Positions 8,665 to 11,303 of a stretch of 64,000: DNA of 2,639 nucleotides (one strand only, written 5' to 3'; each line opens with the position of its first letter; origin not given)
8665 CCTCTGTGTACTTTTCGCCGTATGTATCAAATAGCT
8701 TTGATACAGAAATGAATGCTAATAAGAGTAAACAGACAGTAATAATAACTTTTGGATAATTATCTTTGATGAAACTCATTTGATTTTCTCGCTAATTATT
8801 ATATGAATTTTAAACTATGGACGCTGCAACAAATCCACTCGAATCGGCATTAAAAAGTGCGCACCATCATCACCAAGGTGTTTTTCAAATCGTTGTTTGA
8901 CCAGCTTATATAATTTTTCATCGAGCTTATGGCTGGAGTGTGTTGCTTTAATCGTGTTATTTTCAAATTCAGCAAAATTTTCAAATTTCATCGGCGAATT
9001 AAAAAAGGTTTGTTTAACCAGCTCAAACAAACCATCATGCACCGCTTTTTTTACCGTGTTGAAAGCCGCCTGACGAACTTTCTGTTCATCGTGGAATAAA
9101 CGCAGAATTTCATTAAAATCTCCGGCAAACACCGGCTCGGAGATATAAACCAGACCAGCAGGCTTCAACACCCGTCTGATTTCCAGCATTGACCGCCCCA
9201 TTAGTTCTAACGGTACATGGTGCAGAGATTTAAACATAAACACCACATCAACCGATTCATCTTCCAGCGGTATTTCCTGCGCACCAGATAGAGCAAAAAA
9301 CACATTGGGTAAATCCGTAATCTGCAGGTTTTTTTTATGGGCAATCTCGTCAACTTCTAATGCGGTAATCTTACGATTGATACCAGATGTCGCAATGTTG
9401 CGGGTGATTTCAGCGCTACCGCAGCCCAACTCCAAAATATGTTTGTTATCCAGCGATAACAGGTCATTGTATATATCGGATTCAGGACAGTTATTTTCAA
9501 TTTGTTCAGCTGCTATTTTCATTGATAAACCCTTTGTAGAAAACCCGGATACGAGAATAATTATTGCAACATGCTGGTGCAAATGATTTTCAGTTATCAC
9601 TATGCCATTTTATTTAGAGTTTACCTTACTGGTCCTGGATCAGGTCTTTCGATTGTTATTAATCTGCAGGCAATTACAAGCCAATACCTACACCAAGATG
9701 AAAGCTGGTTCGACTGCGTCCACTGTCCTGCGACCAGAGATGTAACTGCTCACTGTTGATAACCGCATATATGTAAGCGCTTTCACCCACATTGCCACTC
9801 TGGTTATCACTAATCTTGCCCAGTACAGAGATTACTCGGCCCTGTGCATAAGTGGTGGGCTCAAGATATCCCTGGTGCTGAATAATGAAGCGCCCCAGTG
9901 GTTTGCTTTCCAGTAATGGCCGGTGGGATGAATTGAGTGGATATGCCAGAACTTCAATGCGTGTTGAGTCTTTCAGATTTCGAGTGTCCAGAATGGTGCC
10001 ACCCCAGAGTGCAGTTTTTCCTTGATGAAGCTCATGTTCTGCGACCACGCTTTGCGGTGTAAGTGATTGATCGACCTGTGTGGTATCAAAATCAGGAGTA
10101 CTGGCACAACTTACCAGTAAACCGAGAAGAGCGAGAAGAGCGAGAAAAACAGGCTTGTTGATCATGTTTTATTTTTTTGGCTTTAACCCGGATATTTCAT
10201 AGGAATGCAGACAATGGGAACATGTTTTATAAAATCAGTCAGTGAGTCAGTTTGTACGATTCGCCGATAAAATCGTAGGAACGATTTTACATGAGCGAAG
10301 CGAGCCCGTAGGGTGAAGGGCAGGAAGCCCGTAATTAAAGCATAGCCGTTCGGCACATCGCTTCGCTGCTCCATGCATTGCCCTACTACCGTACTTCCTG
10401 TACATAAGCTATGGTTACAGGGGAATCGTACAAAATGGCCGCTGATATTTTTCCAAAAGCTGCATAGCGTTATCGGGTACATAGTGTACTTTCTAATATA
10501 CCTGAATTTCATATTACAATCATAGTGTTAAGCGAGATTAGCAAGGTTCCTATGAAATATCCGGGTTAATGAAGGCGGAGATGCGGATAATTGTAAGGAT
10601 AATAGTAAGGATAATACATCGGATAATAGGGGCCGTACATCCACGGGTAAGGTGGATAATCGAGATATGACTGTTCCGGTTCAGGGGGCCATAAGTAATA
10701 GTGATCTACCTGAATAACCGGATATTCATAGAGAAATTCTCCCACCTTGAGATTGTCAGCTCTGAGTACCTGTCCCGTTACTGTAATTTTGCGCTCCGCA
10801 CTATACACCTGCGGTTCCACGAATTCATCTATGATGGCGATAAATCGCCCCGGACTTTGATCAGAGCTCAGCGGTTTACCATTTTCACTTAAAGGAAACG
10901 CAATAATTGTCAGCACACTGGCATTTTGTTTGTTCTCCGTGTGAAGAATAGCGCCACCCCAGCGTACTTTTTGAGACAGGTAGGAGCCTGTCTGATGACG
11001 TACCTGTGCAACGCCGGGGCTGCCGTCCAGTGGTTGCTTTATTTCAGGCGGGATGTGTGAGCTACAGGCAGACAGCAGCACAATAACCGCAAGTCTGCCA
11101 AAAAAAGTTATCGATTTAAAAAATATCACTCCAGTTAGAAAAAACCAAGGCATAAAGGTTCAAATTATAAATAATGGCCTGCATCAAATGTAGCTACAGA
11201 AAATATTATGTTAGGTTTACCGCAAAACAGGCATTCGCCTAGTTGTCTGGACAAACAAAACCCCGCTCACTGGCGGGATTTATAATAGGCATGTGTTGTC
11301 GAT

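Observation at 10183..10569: MITE family 2 (TTAA-flanked, perfect 23-bp TIR) sits on the stop codon of one Slp paralog and 18 bp upstream of the next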

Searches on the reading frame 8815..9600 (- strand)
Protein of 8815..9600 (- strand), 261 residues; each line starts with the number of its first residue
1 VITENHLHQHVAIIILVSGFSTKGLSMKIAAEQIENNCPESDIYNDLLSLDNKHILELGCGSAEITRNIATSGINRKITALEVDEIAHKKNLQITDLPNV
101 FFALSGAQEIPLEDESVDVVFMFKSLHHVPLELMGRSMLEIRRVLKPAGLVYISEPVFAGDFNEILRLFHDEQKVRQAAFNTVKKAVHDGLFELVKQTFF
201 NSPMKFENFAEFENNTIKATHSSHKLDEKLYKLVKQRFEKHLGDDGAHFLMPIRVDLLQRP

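Call 11: search_protein_families(library=pfam, proteins=[window:8815-9600:-], max_evalue=0.01)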
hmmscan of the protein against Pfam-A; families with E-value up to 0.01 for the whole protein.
window:8815-9600:- (261 aa): 7 families
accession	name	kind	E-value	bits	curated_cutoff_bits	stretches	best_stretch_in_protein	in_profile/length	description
PF08241.18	Methyltransf_11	-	1.2e-15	58.3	21.2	1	56-153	1-95/95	Methyltransferase domain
PF13649.12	Methyltransf_25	-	1.5e-14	54.9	27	1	55-149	1-97/97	Methyltransferase domain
PF13847.12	Methyltransf_31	-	2.5e-13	50.4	27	1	51-173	3-126/145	Methyltransferase domain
PF08242.18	Methyltransf_12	-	8.6e-10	39.7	30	1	56-150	1-97/98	Methyltransferase domain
PF13489.12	Methyltransf_23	-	3.4e-09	37.1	27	1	47-156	16-119/164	Methyltransferase domain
PF05148.21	Methyltransf_8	-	2.8e-08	34.3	27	1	51-195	72-193/219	Hypothetical methyltransferase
PF01209.24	Ubie_methyltran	-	4.1e-06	26.7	20.1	1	51-155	47-153/233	ubiE/COQ5 methyltransferase family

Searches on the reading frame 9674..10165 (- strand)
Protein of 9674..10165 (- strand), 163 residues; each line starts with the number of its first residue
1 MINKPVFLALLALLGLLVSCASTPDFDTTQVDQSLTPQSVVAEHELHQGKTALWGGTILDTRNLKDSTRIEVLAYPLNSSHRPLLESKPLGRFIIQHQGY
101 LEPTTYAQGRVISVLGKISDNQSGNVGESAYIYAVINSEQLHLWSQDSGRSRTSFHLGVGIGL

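Call 11: search_protein_families(library=pfam, proteins=[window:9674-10165:-], max_evalue=0.01)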
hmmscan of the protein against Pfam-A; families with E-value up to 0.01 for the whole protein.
window:9674-10165:- (163 aa): 1 family
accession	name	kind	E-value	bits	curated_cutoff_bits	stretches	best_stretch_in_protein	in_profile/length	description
PF03843.18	Slp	-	2.7e-38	131.2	22.5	1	17-150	1-134/153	Outer membrane lipoprotein Slp family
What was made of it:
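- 9674..10165 (-): slp2 (163 aa, Slp-family lipoprotein), the downstream gene. PF03843, E=2.7e-38 (call 11).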

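Call 26: find_encoding_contigs(protein=window:9674-10165:-, flank=3000, max_places=6)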
Protein window:9674-10165:- (163 aa): no gene with exactly this product is on record in the collection.

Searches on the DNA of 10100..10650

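Call 29: search_rna_families(source=window, start=10100, end=10650, threshold=evalue, max_evalue=10)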
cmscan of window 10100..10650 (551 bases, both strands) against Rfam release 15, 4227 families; matches with E-value up to 10: 0.
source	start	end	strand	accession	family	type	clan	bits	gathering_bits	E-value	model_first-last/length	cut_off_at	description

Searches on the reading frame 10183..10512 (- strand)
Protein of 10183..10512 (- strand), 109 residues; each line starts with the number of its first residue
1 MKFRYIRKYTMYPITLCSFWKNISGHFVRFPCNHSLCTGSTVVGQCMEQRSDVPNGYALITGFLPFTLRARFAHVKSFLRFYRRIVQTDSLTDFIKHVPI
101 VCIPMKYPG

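Call 11: search_protein_families(library=pfam, proteins=[window:10183-10512:-], max_evalue=0.01)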
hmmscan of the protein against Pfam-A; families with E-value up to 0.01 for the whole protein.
window:10183-10512:- (109 aa): 0 families
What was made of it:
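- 10187..10565 (+): MITE body (379 bp, T1 subfamily); the L->R orientation is the + strand. The 109-aa ORF has no Pfam hit (call 11).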

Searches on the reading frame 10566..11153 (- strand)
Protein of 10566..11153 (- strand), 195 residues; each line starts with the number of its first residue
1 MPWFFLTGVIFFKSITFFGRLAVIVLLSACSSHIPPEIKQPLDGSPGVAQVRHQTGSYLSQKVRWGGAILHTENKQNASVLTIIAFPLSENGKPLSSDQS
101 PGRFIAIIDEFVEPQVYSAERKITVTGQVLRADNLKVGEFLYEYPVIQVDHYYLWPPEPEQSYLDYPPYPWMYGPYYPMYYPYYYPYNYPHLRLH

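Call 11: search_protein_families(library=pfam, proteins=[window:10566-11153:-], max_evalue=0.01)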
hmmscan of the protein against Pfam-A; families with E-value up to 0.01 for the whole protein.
window:10566-11153:- (195 aa): 1 family
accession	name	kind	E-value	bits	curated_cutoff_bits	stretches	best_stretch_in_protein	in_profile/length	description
PF03843.18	Slp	-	1.8e-47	161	22.5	1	27-182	1-151/153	Outer membrane lipoprotein Slp family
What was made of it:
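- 10566..11153 (-): slp1 (195 aa as listed; Slp-family lipoprotein), the upstream gene. PF03843, E=1.8e-47 (call 11).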

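Call 24: find_encoding_contigs(protein=window:10566-11153:-, flank=3000, max_places=6)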
Protein window:10566-11153:- (195 aa): no gene with exactly this product is on record in the collection.
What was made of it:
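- Tried and rejected: Exact-protein look-ups of both Slp proteins were not on record (calls 24, 26).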
